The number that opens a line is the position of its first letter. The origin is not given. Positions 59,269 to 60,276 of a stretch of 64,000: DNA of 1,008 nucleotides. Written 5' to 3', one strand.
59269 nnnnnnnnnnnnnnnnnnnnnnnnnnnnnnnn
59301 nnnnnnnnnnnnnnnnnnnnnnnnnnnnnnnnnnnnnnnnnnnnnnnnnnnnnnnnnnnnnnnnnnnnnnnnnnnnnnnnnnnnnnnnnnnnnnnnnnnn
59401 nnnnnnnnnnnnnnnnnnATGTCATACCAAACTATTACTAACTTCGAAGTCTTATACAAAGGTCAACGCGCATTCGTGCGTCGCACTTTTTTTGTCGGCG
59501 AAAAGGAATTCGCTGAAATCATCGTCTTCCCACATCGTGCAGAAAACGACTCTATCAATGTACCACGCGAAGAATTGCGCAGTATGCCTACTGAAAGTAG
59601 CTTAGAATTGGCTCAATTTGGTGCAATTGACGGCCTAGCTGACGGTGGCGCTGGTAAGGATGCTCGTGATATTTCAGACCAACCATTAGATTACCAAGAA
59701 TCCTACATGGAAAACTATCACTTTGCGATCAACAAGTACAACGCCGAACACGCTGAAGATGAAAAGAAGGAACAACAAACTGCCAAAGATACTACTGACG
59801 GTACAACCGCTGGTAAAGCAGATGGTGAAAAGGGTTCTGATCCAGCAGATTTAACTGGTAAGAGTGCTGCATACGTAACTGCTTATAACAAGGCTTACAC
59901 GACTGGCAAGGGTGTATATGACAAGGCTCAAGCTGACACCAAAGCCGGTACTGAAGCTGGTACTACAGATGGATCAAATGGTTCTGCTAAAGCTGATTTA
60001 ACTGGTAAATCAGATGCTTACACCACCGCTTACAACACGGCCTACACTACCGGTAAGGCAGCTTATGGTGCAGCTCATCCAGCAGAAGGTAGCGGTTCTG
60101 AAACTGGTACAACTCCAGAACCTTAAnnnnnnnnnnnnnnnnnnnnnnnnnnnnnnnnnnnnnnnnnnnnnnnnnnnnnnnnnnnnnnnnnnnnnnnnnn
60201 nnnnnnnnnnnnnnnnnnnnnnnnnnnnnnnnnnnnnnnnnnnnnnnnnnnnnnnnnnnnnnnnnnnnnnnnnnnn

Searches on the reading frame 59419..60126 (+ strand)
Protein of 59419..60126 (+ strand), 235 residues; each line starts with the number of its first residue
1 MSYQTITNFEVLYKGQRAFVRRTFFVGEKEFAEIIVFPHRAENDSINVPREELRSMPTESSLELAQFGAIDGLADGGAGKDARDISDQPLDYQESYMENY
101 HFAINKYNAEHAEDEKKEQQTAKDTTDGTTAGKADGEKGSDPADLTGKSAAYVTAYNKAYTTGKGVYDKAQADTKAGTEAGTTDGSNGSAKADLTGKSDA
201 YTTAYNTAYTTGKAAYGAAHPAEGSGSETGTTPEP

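Call 15: search_protein_families(library=pfam, max_evalue=0.01, proteins=[window:59419-60123:+])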
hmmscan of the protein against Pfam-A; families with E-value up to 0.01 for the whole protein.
window:59419-60123:+ (235 aa): 0 families

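Call 23: find_encoding_contigs(protein=window:59419-60126:+, flank=10000, max_places=6)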
Protein window:59419-60126:+ (235 aa): 1 contig read that carries it; 1 place shown.
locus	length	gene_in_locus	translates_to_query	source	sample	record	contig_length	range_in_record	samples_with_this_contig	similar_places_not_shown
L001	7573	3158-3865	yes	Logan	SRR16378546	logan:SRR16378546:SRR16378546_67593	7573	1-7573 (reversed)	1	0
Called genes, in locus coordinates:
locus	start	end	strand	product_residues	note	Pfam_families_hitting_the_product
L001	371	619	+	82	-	-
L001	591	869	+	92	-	-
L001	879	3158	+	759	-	PF14490:HHH_RecD2, PF18335:SH3_13 (faint), PF13245:AAA_19, PF13604:AAA_30, PF01443:Viral_helicase1 (faint), PF13538:UvrD_C_2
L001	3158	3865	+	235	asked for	-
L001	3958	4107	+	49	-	-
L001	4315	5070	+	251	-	PF04973:NMN_transporter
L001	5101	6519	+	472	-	-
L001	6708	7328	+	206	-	PF01712:dNK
